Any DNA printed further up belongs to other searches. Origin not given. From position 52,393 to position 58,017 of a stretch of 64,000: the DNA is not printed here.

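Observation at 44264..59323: Glycan-assembly operon running without a break into a giant PorU/gingipain-like C25 peptidase and a trailing beta-barrel: candidate self-contained surface-anchoring module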

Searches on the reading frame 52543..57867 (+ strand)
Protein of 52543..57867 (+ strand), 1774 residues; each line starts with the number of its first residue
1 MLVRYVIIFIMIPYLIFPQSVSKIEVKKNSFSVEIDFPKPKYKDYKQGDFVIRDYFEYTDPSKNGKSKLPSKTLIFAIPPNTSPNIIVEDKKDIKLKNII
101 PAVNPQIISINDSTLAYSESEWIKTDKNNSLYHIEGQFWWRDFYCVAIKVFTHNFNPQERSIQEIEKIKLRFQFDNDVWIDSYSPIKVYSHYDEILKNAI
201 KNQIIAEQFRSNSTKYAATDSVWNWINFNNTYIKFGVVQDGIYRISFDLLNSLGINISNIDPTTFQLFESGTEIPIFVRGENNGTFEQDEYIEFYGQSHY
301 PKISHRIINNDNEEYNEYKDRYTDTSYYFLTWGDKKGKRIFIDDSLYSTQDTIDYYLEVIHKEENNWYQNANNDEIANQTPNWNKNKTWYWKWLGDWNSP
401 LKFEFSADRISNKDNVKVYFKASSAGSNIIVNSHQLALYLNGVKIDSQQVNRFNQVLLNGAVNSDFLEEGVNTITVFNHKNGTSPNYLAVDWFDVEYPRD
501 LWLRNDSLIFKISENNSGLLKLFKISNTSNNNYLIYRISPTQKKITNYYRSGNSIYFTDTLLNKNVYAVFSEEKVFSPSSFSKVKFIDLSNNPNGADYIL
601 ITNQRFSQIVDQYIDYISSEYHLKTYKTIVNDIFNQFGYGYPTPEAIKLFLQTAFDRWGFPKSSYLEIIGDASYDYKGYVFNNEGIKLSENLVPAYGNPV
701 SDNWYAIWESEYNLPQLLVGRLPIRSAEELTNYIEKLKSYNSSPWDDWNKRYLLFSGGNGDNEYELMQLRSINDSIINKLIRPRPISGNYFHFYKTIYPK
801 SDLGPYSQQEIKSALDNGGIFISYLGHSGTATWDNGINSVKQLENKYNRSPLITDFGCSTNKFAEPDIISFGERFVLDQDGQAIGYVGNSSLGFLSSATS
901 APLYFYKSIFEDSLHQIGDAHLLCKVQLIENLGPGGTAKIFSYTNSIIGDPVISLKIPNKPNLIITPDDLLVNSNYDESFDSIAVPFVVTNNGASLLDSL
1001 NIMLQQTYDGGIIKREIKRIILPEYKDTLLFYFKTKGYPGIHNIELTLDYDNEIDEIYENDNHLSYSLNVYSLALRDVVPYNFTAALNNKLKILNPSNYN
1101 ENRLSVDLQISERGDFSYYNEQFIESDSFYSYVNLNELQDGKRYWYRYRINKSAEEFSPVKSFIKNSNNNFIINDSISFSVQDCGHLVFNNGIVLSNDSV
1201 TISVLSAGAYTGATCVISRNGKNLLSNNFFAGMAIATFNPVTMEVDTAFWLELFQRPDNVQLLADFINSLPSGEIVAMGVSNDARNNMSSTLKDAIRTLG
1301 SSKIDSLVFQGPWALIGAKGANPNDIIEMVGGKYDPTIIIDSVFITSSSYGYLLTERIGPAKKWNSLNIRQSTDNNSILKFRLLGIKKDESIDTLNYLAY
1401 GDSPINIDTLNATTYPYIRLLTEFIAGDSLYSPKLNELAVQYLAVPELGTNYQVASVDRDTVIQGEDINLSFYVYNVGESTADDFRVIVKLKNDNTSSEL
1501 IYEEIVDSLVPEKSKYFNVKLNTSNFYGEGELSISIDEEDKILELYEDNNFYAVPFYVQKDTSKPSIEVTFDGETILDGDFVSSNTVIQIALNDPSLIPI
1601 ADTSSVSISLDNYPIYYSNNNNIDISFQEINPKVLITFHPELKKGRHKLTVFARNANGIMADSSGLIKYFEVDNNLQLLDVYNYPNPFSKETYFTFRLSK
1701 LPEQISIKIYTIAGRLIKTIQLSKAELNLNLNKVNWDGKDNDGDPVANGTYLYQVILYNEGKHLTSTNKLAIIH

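Call 3: search_protein_families(library=pfam, proteins=[window:52543-57867:+], max_evalue=0.01)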
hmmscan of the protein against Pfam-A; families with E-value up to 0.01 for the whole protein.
window:52543-57867:+ (1774 aa): 6 families
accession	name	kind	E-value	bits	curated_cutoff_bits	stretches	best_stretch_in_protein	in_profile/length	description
PF01364.23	Peptidase_C25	-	5.8e-58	197.4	23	1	598-955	1-374/374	Peptidase family C25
PF15711.10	ILEI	-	3.9e-17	63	27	1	1232-1321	2-90/90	Interleukin-like EMT inducer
PF07705.17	CARDB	-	2.8e-11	44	22.7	1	1456-1553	9-100/101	CARDB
PF13860.13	FlgD_ig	-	5.7e-08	33.1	27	1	1690-1755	8-73/79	FlgD Ig-like domain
PF08126.16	Propeptide_C25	-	6.7e-05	22.5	22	1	35-177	28-175/205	Propeptide_C25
PF18962.6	Por_Secre_tail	-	0.0056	17.4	27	1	1684-1734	2-53/75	Secretion system C-terminal sorting domain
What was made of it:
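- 56236..56505 (+): GG/PANDER (ILEI)-type lectin-like domain (residues 1232-1321) within a run of Ig-like domains. Pfam ILEI 63 bits (call 3).
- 56908..57201 (+): CARDB domain (residues 1456-1553). Pfam 44 bits against a cut-off of 22.7 (call 3).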

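Call 4: search_protein_families(library=ncbifam, proteins=[window:52543-57867:+], max_evalue=0.01)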
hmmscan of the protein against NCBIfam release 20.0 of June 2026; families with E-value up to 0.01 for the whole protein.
window:52543-57867:+ (1774 aa): 7 families
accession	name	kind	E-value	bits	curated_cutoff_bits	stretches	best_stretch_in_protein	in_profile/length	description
NF052324.1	PorU_rel_Nterm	equivalog_domain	4.8e-123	412.1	450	2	224-1062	24-879/879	putative type IX secretion system sortase PorU2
NF033707.1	T9SS_sortase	equivalog_domain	1.5e-95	320.8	420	2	230-961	5-738/1095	type IX secretion system sortase PorU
NF009452.0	PRK12812.1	equivalog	2.8e-06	26.8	258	1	1704-1762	153-212/289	flagellar basal body rod modification protein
TIGR04183.1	Por_Secre_tail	domain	1.2e-05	25.2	23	1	1684-1756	2-59/72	T9SS type A sorting domain-containing protein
NF005176.1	PRK06655.1-1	equivalog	1.4e-05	25.1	230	1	1691-1764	85-156/197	flagellar hook assembly protein FlgD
NF009276.0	PRK12633.1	equivalog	0.00019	21.2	383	1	1699-1759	125-183/234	flagellar basal body rod modification protein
NF009453.0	PRK12813.1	equivalog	0.00054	19.6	264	1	1723-1766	139-182/223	flagellar basal body rod modification protein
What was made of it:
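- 52543..57867 (+): 1,774-aa long-form PorU-family (PorU2-like) C25 cysteine peptidase, the putative T9SS C-terminal signal peptidase and sortase. NCBIfam PorU2 412.1 against 450, and PorU 320.8 against 420 (calls 3, 4).
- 53212..55728 (+): PorU-like N-terminal domains plus the C25 catalytic domain (residues 224-1062). Catalytic His827 is at 55021-55023 and Cys858 at 55114-55116. This region covers positions 24-879 of the 879-position PorU2 model (call 4).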

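Call 8: find_homologous_proteins(query=window:52543-57867:+)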
Query window:52543-57867:+ (1774 aa): 390 proteins with E <= 0.001 among 5843 candidates; the best 120 are listed.
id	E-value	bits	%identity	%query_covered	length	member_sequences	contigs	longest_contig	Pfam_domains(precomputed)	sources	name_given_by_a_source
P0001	0.0e+0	4018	100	100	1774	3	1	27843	PF15711.11,PF07705.18,PF13860.13,PF01364.25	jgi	-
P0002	0.0e+0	1850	50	100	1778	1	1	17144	PF15711.11,PF07705.18,PF13860.13,PF01364.25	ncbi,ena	-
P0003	0.0e+0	1836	49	99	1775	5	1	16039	PF15711.11,PF07705.18,PF13860.13,PF01364.25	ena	-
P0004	0.0e+0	1791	49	99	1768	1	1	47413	PF15711.11,PF07705.18,PF01364.25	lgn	-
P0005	0.0e+0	1766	47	100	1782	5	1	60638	PF15711.11,PF07705.18,PF13860.13,PF01364.25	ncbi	-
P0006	0.0e+0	1762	47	100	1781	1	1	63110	PF15711.11,PF07705.18,PF01364.25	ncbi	-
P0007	0.0e+0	1720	46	100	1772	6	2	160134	PF08126.17,PF15711.11,PF07705.18,PF01364.25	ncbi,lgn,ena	-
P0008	0.0e+0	1712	46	100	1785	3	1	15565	PF15711.11,PF13585.13,PF07705.18,PF01364.25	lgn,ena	-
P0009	0.0e+0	1702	46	100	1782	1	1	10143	PF15711.11,PF07705.18,PF13860.13,PF01364.25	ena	-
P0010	0.0e+0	1692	46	99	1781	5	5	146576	PF15711.11,PF07705.18,PF01364.25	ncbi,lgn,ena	-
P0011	0.0e+0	1687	46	99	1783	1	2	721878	PF15711.11,PF07705.18,PF01364.25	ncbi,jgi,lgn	-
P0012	0.0e+0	1683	46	99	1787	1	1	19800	PF15711.11,PF07705.18,PF13860.13,PF01364.25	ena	-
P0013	0.0e+0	1676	46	100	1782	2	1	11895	PF15711.11,PF07705.18,PF01364.25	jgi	jgi:hypothetical protein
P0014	0.0e+0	1674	46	100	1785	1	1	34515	PF08126.17,PF15711.11,PF07705.18,PF13860.13,PF01364.25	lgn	-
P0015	0.0e+0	1672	46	99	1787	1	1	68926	PF15711.11,PF07705.18,PF13860.13,PF01364.25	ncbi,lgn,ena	-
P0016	0.0e+0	1666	44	100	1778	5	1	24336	PF15711.11,PF07705.18,PF01364.25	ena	-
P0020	0.0e+0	1658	47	99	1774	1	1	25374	PF08126.17,PF15711.11,PF07705.18,PF01364.25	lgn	-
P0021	0.0e+0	1655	45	99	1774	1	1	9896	PF15711.11,PF07705.18,PF01364.25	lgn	-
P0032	0.0e+0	1643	45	99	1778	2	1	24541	PF15711.11,PF07705.18,PF01364.25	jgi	-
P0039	0.0e+0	1621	44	100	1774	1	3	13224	PF15711.11,PF18962.8,PF07705.18,PF13860.13,PF01364.25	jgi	-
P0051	0.0e+0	1586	44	99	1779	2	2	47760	PF15711.11,PF07705.18,PF13860.13,PF01364.25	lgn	-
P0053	0.0e+0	1580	44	100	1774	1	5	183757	PF15711.11,PF07705.18,PF13860.13,PF01364.25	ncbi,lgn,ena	-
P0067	0.0e+0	1556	44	100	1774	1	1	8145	PF15711.11,PF07705.18,PF13860.13,PF01364.25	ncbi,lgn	-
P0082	0.0e+0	1531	42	100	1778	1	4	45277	PF15711.11,PF07705.18,PF01364.25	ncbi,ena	-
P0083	0.0e+0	1529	41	100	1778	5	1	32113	PF15711.11,PF07705.18,PF13860.13,PF01364.25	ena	-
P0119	0.0e+0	1465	42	100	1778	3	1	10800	PF15711.11,PF07705.18,PF01364.25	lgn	-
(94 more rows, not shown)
